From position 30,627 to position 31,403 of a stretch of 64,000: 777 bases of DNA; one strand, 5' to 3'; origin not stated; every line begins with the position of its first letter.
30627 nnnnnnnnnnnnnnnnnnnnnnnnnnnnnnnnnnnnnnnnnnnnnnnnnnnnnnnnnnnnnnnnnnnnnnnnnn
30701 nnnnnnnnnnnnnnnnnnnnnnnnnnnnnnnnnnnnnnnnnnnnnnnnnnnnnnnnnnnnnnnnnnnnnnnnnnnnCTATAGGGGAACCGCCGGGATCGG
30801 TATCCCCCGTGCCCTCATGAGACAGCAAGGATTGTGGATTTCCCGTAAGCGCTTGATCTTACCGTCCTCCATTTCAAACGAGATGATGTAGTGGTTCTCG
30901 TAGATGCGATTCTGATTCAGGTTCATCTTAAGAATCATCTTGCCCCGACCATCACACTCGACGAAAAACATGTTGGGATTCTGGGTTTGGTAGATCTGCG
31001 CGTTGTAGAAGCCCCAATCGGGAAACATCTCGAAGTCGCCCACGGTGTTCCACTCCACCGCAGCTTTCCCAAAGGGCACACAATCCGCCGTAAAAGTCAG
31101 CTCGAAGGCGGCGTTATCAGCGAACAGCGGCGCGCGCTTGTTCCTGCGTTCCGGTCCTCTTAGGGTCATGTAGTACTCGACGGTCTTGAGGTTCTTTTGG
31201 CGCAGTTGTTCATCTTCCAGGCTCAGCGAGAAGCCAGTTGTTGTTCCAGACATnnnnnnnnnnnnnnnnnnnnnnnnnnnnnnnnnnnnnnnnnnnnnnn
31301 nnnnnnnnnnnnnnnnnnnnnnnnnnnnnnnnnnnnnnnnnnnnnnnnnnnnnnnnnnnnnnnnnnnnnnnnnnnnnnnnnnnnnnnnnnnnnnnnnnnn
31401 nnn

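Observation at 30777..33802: Three divergent PhzA/B paralogs keep the catalytic Glu and basic pocket but lack the His73/Ser77 pair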

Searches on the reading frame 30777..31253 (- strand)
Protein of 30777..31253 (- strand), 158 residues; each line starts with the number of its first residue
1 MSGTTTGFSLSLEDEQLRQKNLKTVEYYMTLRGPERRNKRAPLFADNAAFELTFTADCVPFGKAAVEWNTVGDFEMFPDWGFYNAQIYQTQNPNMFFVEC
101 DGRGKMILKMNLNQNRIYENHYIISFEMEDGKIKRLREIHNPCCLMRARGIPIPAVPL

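Call 3: search_protein_families(library=pfam, proteins=[window:30777-31253:-], max_evalue=0.01)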
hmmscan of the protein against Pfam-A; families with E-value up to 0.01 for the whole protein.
window:30777-31253:- (158 aa): 1 family
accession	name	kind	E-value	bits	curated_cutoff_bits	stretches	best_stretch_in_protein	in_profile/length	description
PF03284.19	PHZA_PHZB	-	7.5e-33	113.7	24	1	14-156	13-155/162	Phenazine biosynthesis protein A/B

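Call 4: search_protein_families(library=ncbifam, proteins=[window:30777-31253:-], max_evalue=0.01)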
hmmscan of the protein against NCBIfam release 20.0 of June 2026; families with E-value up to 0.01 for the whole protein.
window:30777-31253:- (158 aa): 0 families

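Call 5: search_solved_structures(query=window:30777-31253:-, max_evalue=0.01, show_alignments=3)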
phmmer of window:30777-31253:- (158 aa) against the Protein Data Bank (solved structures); distinct sequences matched with E-value up to 0.01: 3.
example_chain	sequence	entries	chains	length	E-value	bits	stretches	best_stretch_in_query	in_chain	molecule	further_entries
3ff0_A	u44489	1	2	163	2.3e-28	102.1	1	15-156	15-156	Phenazine biosynthesis protein phzB 2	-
3b4o_A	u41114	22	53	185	4.7e-23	84.8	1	17-156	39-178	Phenazine biosynthesis protein A/B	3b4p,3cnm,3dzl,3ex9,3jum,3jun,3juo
1s5a_A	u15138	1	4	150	0.0037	20.1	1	24-150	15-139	Hypothetical protein yesE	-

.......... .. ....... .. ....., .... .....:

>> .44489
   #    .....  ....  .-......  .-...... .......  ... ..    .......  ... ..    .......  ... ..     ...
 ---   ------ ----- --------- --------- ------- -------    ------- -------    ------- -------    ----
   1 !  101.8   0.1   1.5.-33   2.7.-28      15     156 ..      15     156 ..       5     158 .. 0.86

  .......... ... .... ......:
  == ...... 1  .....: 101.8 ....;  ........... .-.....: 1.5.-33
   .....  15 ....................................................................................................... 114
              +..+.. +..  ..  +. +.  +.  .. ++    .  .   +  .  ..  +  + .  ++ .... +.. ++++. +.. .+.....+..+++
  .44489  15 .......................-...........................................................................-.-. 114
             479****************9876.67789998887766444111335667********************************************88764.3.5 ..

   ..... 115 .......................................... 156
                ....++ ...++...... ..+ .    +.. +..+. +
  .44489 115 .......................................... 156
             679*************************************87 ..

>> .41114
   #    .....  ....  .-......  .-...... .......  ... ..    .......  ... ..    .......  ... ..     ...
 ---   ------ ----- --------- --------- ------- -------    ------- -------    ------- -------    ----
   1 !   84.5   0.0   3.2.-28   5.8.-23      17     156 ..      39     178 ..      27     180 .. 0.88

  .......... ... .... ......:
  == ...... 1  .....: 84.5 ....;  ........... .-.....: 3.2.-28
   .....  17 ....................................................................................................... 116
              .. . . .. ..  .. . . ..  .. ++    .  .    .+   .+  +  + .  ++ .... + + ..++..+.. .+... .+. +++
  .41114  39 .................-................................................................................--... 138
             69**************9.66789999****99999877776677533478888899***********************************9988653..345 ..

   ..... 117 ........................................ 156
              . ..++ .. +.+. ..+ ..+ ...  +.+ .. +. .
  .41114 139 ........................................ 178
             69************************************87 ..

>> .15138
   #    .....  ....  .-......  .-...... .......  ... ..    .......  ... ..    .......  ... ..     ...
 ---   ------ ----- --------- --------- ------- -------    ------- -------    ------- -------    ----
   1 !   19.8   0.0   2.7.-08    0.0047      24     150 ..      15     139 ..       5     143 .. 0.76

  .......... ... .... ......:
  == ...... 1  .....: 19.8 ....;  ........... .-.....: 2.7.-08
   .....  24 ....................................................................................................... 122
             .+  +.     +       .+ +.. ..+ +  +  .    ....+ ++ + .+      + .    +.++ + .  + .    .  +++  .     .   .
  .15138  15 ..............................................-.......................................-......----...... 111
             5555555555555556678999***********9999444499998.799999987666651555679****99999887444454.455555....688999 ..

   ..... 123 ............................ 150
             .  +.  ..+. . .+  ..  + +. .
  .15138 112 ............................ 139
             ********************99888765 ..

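Call 12: find_homologous_proteins(query=window:30777-31253:-, max_evalue=0.00001)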
Query window:30777-31253:- (158 aa): 10 proteins with E <= 0.00001 among 23 candidates.
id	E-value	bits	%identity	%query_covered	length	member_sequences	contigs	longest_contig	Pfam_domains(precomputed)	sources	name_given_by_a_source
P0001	1.4e-88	312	86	100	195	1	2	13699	PF03284.20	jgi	jgi:hypothetical protein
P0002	3.2e-88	311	85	100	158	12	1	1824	PF03284.20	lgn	-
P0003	1.8e-79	283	77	100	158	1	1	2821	PF03284.20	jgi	jgi:phenazine biosynthesis protein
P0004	4.8e-78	278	76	99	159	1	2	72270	PF03284.20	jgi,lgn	-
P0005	1.6e-75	270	74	97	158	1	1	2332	PF03284.20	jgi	jgi:phenazine biosynthesis protein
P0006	5.8e-70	252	70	94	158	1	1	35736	PF03284.20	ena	-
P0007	2.1e-68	247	70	100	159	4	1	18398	PF03284.20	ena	-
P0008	4.0e-68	246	69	100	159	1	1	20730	PF03284.20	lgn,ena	-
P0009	8.0e-38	148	50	95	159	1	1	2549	PF03284.20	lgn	-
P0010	7.9e-35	138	50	89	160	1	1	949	PF03284.20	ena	-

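Call 13: find_encoding_contigs(protein=P0004, flank=10000, max_places=2)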
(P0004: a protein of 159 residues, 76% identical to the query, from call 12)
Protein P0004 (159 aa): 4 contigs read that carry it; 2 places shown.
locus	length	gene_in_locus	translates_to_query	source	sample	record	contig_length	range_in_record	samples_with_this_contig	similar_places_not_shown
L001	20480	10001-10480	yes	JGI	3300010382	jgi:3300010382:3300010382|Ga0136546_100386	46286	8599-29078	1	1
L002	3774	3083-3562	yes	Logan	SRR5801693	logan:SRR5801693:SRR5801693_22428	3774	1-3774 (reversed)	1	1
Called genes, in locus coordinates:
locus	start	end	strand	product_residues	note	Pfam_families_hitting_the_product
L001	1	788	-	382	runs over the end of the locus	PF00248:Aldo_ket_red, PF13183:Fer4_8 (weak), PF13187:Fer4_9, PF13534:Fer4_17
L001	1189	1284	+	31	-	-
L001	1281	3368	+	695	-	PF00009:GTP_EFTU, PF22042:EF-G_D2, PF03144:GTP_EFTU_D2, PF14492:EFG_III, PF03764:EFG_IV, PF00679:EFG_C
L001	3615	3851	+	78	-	-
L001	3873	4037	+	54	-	-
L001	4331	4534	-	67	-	-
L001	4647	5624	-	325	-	PF00126:HTH_1, PF03466:LysR_substrate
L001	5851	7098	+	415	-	PF01548:DEDD_Tnp_IS110, PF02371:Transposase_20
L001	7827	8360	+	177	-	PF06496:DUF1097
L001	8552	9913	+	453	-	PF13347:MFS_2, PF07690:MFS_1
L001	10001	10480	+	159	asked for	PF03284:PHZA_PHZB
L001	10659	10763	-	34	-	-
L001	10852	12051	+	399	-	PF01321:Creatinase_N, PF00557:Peptidase_M24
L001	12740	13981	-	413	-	PF00872:Transposase_mut, PF10551:MULE (weak)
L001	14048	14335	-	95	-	-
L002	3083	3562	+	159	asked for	PF03284:PHZA_PHZB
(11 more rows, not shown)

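Call 14: find_encoding_contigs(protein=P0006, flank=10000, max_places=2)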
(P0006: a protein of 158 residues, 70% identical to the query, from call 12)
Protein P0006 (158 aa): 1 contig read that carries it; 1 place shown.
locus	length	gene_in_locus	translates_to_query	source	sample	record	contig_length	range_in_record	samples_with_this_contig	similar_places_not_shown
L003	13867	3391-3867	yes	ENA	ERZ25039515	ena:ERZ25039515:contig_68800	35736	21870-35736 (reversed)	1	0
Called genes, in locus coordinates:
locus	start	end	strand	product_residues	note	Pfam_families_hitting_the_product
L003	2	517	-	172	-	?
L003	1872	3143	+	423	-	PF01321:Creatinase_N (weak), PF00557:Peptidase_M24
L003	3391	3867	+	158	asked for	PF03284:PHZA_PHZB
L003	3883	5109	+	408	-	PF00557:Peptidase_M24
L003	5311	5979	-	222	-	PF14748:P5CR_dimer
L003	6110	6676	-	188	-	PF01063:Aminotran_4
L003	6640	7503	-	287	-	PF00392:GntR, PF07729:FCD (faint)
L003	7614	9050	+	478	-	-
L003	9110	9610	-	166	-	PF03284:PHZA_PHZB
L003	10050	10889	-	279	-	PF03328:HpcH_HpaI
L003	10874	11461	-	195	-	PF02515:CoA_transf_3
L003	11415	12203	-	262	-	PF02515:CoA_transf_3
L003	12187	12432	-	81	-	PF12797:Fer4_2 (faint), PF12837:Fer4_6 (faint), PF13237:Fer4_10, PF00037:Fer4 (weak), PF14697:Fer4_21 (weak), PF12838:Fer4_7, PF13187:Fer4_9, PF00037:Fer4 (weak), +2 more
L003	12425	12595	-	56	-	-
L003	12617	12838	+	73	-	-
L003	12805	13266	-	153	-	PF02775:TPP_enzyme_C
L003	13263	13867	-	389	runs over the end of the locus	PF01855:POR_N, PF17147:PFOR_II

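Call 19: find_related_loci(query=A1, collection=genome_contigs, flank=8000)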
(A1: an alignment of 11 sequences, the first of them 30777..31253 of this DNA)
Query A1 (158 aa) in genome_contigs; peptide patterns used: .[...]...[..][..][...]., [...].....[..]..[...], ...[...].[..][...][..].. (x = any residue, [..] = any of these).
163 stretches matched a pattern; 4 encode a relative of the query (tblastn E <= 1e-3); 4 distinct loci.
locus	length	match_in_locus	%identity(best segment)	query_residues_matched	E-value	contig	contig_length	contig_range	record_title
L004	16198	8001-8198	36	84-155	2e-10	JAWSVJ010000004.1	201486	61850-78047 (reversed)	MAG: Hyphomonas sp. isolate BHT04_PCL_alp1 B9PCL_contig_12, whole genome shotgun sequence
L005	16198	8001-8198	35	84-155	2e-9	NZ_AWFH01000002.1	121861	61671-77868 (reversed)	Hyphomonas atlantica strain 22II1-22F38 contig10, whole genome shotgun sequence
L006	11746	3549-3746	35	84-155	2e-9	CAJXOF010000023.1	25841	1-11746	MAG TPA_asm: uncultured Hyphomonadaceae bacterium isolate SRR3933198_bin.6_MetaBAT_v2.12.1_MAG genome assembly, contig:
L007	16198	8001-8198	35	84-155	2e-9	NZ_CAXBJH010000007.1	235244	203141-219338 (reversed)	MAG: uncultured Hyphomonas sp. isolate ERR2762161_binner12_Refined_54 ERZ3422048.18, whole genome shotgun sequence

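Call 37: find_encoding_contigs(protein=P0008, flank=10000, max_places=1)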
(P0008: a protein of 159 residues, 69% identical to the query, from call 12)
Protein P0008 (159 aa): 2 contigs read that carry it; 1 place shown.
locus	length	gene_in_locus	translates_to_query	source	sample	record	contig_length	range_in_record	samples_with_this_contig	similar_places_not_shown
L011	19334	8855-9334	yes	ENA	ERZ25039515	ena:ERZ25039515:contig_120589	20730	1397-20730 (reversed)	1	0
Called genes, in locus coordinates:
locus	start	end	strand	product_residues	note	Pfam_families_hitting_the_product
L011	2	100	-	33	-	?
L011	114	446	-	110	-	PF01558:POR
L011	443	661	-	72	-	PF01558:POR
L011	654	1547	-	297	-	PF02775:TPP_enzyme_C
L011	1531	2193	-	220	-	PF02780:Transketolase_C (weak), PF17147:PFOR_II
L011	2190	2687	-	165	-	PF01855:POR_N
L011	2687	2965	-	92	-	PF00037:Fer4 (faint), PF13187:Fer4_9 (weak)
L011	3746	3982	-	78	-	-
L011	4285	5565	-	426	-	PF00557:Peptidase_M24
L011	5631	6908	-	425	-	PF01321:Creatinase_N, PF00557:Peptidase_M24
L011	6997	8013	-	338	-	PF04909:Amidohydro_2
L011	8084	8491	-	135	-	PF03284:PHZA_PHZB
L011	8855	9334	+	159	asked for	PF03284:PHZA_PHZB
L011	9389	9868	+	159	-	PF03284:PHZA_PHZB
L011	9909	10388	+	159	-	PF03284:PHZA_PHZB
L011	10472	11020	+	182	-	PF12680:SnoaL_2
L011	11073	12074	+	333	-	PF04909:Amidohydro_2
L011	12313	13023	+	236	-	PF07883:Cupin_2 (weak)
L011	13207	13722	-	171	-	PF03284:PHZA_PHZB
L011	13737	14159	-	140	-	PF03284:PHZA_PHZB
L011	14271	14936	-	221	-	PF00496:SBP_bac_5 (weak)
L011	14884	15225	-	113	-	PF00496:SBP_bac_5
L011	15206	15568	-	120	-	PF00496:SBP_bac_5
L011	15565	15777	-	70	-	-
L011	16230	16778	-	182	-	PF12680:SnoaL_2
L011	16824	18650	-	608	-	PF00005:ABC_tran, PF02463:SMC_N (faint), PF03205:MobB (faint), PF05729:NACHT (faint), PF13304:AAA_21 (weak), PF08352:oligo_HPY, PF00005:ABC_tran, PF13401:AAA_22 (weak), +1 more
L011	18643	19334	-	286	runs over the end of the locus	PF00528:BPD_transp_1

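Call 53: search_protein_representatives(alignment_id=A3)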
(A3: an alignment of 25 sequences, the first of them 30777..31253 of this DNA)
Query: 25 sequences, 160 profile positions. Proteins with E-value up to 0.001 (for the whole library): 725; up to 1e-10: 177; up to 1e-30: 27. The best 150 are listed.
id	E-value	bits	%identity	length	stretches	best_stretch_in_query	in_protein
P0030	1.9e-68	245.8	-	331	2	12-154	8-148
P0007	6.6e-64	231.0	-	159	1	1-159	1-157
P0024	3.4e-61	222.2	-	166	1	1-159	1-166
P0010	5.0e-55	202.1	-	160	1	6-159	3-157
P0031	1.3e-49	184.5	-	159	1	1-158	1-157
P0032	2.5e-48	180.3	-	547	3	12-149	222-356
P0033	2.4e-47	177.1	-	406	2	8-149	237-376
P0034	4.1e-44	166.6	-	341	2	14-158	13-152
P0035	2.2e-41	157.8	-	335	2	12-158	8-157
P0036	1.4e-40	155.2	-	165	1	1-158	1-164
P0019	1.9e-40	154.7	-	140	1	23-159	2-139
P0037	8.7e-39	149.3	-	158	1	6-159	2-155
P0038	2.1e-37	144.8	-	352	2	7-158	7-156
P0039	2.7e-37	144.5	-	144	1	13-151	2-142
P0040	4.1e-37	143.9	-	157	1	12-158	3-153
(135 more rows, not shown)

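Call 54: predict_structure(alignment_id=A3)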
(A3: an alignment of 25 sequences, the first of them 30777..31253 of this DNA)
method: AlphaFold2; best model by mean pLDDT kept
length: 158 residues; sequences in the alignment: 25
mean_pLDDT: 82.9   pTM: 0.80
mean pLDDT of the five models: 82.9, 79.7, 78.5, 78.4, 75.2
residues with pLDDT >= 90: 72; 70-90: 48; 50-70: 35; < 50: 3
segments of 3 or more residues with pLDDT < 50: none
pLDDT, mean of each block of 10 residues (from residue 1): 63 95 98 89 92 69 69 71 95 97 85 80 95 93 70 61
secondary structure, 60 per line:
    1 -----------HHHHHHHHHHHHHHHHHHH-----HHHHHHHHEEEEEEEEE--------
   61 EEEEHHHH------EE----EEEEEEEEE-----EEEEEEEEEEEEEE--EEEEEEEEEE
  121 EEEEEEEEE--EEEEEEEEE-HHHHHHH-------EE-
elements in order: H12-30 H36-43 E44-52 E61-64 H65-68 E81-89 E95-108 E111-129 E132-140 H142-148

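Call 61: fold_search(model_id=the predicted structure, library=pdb)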
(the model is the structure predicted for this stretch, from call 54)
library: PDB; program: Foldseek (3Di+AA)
matches with E <= 10: 1029; with E <= 0.001: 146
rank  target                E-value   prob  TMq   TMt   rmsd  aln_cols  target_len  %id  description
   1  3ff0_B                1.2e-13  1.00  0.72  0.73   5.4       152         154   36  Crystal structure of a phenazine biosynthesis-related protein (phzb2) from pseudomonas aeruginosa at 1.90 A resolution (released 2008-12-16)
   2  3juq_B                2.1e-13  1.00  0.68  0.69   5.7       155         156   36  Crystal Structure of PhzA/B from Burkholderia cepacia R18194 cocrystallized with 2 mM racemic 5-bromo-2-(piperidin-3-y (released 2009-09-29)
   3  3ff0_A                3.0e-13  1.00  0.70  0.69   4.4       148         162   37  Crystal structure of a phenazine biosynthesis-related protein (phzb2) from pseudomonas aeruginosa at 1.90 A resolution (released 2008-12-16)
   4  9f8h_A                4.3e-13  1.00  0.71  0.73   4.4       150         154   37  Crystal Structure of PhzA/B from Burkholderia cepacia R18194 in complex with Raloxifene (released 2025-04-16)
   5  3jun_B                4.3e-13  1.00  0.68  0.70   5.7       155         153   36  Crystal Structure of PhzA/B from Burkholderia cepacia R18194 in simultaneous complex with racemic 5-bromo-2-(piperidin (released 2009-09-29)
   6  3jun_A                6.6e-13  1.00  0.69  0.71   5.7       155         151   36  Crystal Structure of PhzA/B from Burkholderia cepacia R18194 in simultaneous complex with racemic 5-bromo-2-(piperidin (released 2009-09-29)
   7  3juq_A                7.0e-13  1.00  0.72  0.73   5.5       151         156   36  Crystal Structure of PhzA/B from Burkholderia cepacia R18194 cocrystallized with 2 mM racemic 5-bromo-2-(piperidin-3-y (released 2009-09-29)
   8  9f8n_A                7.9e-13  1.00  0.71  0.73   4.4       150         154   37  Crystal Structure of PhzA/B from Burkholderia cepacia R18194 in complex with [6-Hydroxy-2-(4-hydroxyphenyl)benzo[b]thi (released 2025-04-16)
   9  9f8q_A                7.9e-13  1.00  0.71  0.73   4.4       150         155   37  Crystal Structure of PhzA/B from Burkholderia cepacia R18194 in complex with [6-Hydroxy-2-(4-hydroxyphenyl)benzo[b]thi (released 2025-04-16)
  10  3juo_A                8.4e-13  1.00  0.69  0.69   5.7       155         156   36  Crystal Structure of PhzA/B from Burkholderia cepacia R18194 in complex with (R)-5-bromo-2-(piperidin-3-ylamino)benzoi (released 2009-09-29)
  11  3b4o_B                1.0e-12  1.00  0.68  0.68   5.7       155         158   36  Crystal structure of phenazine biosynthesis protein PhzA/B from Burkholderia cepacia R18194, apo form (released 2008-12-30)
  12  9f8r_A                1.1e-12  1.00  0.71  0.74   4.4       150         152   37  Crystal Structure of PhzA/B from Burkholderia cepacia R18194 in complex with (4-Chlorophenyl)[2-(4-hydroxyphenyl)benzo (released 2025-04-16)
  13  9f8n_B                1.1e-12  1.00  0.71  0.73   4.4       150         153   37  Crystal Structure of PhzA/B from Burkholderia cepacia R18194 in complex with [6-Hydroxy-2-(4-hydroxyphenyl)benzo[b]thi (released 2025-04-16)
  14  9f8i_B                1.1e-12  1.00  0.68  0.70   4.6       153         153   37  Crystal Structure of PhzA/B from Burkholderia cepacia R18194 in complex with (4-Chlorophenyl)[6-hydroxy-2-(4-hydroxyph (released 2025-04-16)
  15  3ex9                  1.7e-12  1.00  0.69  0.72   5.7       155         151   36  Crystal structure of PhzA/B from Burkholderia cepacia R18194 crystallized in C2221 (released 2008-12-30)
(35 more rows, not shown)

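Call 62: search_protein_families(library=pfam, proteins=[L011:6997-8013:-, L011:11073-12074:+, L011:12313-13023:+, L003:6110-6676:-, L003:10050-10889:-], max_evalue=0.001)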
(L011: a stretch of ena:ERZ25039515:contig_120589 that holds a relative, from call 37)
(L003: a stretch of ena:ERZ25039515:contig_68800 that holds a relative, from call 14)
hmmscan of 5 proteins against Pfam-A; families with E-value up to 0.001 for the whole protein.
L011:6997-8013:- (338 aa): 1 family
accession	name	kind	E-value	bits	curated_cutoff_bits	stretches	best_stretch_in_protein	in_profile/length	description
PF04909.20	Amidohydro_2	-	3.5e-36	125.9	26.4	1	5-333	2-286/289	Amidohydrolase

L011:11073-12074:+ (333 aa): 1 family
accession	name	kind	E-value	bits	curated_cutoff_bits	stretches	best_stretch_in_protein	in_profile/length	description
PF04909.20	Amidohydro_2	-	3e-37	129.4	26.4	1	54-330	26-286/289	Amidohydrolase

L011:12313-13023:+ (236 aa): 3 families
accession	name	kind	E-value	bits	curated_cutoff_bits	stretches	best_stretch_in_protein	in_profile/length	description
PF07883.17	Cupin_2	-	4.4e-09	36.4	27.2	1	165-219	18-69/70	Cupin domain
PF00190.28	Cupin_1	-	5.2e-05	23.3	22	0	168-228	57-121/151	Cupin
PF05899.18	Cupin_3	-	0.00025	21.1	23.5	0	2-59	12-65/74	EutQ-like cupin domain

L003:6110-6676:- (188 aa): 1 family
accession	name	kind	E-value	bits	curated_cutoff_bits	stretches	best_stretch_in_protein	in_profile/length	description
PF01063.24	Aminotran_4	-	2.6e-15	57.3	28.5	1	5-84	143-223/223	Amino-transferase class IV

L003:10050-10889:- (279 aa): 1 family
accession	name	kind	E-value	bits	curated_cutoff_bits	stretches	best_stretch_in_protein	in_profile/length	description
PF03328.21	HpcH_HpaI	-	1e-31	110.4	25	1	26-188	12-166/221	HpcH/HpaI aldolase/citrate lyase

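Call 94: search_protein_families(library=pfam, proteins=[L005:3965-4903:-, L005:4903-5691:-, L005:5810-6739:-, L005:6928-7731:+, L005:7764-8222:+, L005:8232-9137:+, L005:9265-10182:+, L005:10187-11032:+, L005:11321-12958:-], max_evalue=0.00001)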
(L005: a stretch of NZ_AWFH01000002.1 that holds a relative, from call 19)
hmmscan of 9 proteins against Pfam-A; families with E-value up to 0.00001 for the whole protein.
L005:3965-4903:- (312 aa): 2 families
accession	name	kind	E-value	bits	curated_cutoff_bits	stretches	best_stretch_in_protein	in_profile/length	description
PF01012.27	ETF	-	2.3e-37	129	26.7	1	3-169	1-177/181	Electron transfer flavoprotein domain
PF00766.25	ETF_alpha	-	4.6e-34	116.7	27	1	190-270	2-81/81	Electron transfer flavoprotein FAD-binding domain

L005:4903-5691:- (262 aa): 1 family
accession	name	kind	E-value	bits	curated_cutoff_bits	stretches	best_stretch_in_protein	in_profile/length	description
PF01012.27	ETF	-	2.5e-44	151.7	26.7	1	44-217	8-177/181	Electron transfer flavoprotein domain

L005:5810-6739:- (309 aa): 2 families
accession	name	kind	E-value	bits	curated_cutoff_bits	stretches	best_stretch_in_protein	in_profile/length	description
PF03466.25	LysR_substrate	-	1e-20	74.5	28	1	93-291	6-207/209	LysR substrate binding domain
PF00126.33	HTH_1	-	1.7e-16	60.3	26.6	1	8-67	1-60/60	Bacterial regulatory helix-turn-helix protein, lysR family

L005:6928-7731:+ (267 aa): 5 families
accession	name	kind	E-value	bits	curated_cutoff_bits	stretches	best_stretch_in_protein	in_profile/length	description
PF13561.12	adh_short_C2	-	4.8e-55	187.1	27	1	15-263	3-236/236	Enoyl-(Acyl carrier protein) reductase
PF00106.31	adh_short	-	2.8e-43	148.1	26.6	1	7-210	1-190/195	short chain dehydrogenase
PF08659.16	KR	-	1.9e-08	34.9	22.6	1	8-175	2-155/180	KR domain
PF23441.1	SDR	-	4.4e-07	30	27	1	4-264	5-257/258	SDR-like rossmann domain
PF01370.27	Epimerase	-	8.8e-07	29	20.9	1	10-188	2-161/240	NAD dependent epimerase/dehydratase family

L005:7764-8222:+ (152 aa): 1 family
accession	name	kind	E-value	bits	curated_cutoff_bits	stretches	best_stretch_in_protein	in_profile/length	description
PF12680.13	SnoaL_2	-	5.7e-08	33.7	27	1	23-124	11-100/102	SnoaL-like domain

L005:8232-9137:+ (301 aa): 3 families
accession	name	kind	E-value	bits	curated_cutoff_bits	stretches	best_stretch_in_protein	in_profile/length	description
PF00106.31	adh_short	-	1.9e-45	155.2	26.6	1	15-209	1-191/195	short chain dehydrogenase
PF13561.12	adh_short_C2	-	1.7e-36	126.5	27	1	21-214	1-189/236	Enoyl-(Acyl carrier protein) reductase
PF08659.16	KR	-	4e-15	56.6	22.6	1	17-179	3-160/180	KR domain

L005:9265-10182:+ (305 aa): 2 families
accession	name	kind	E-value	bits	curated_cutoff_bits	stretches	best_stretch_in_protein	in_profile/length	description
PF13669.12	Glyoxalase_4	-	1.2e-14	54.9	27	1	151-249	2-92/109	Glyoxalase/Bleomycin resistance protein/Dioxygenase superfamily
PF00903.31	Glyoxalase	-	3e-06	28.1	20.6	0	9-109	3-98/121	Glyoxalase/Bleomycin resistance protein/Dioxygenase superfamily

L005:10187-11032:+ (281 aa): 2 families
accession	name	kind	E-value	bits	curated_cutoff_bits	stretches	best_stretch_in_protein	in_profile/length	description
PF00378.25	ECH_1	-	1e-43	150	27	1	28-249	3-223/251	Enoyl-CoA hydratase/isomerase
PF16113.10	ECH_2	-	2.7e-24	86.7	27.2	1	31-226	1-200/335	Enoyl-CoA hydratase/isomerase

L005:11321-12958:- (545 aa): 3 families
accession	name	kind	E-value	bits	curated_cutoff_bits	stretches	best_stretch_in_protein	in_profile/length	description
PF01494.25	FAD_binding_3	-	1e-67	229.3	22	1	4-356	2-348/349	FAD binding domain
PF21274.3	Rng_hyd_C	-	2e-08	34.9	27.5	1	438-522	3-91/107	Aromatic-ring hydroxylase, C-terminal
PF01266.30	DAO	-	5.8e-06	26.5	27.9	0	5-38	1-34/353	FAD dependent oxidoreductase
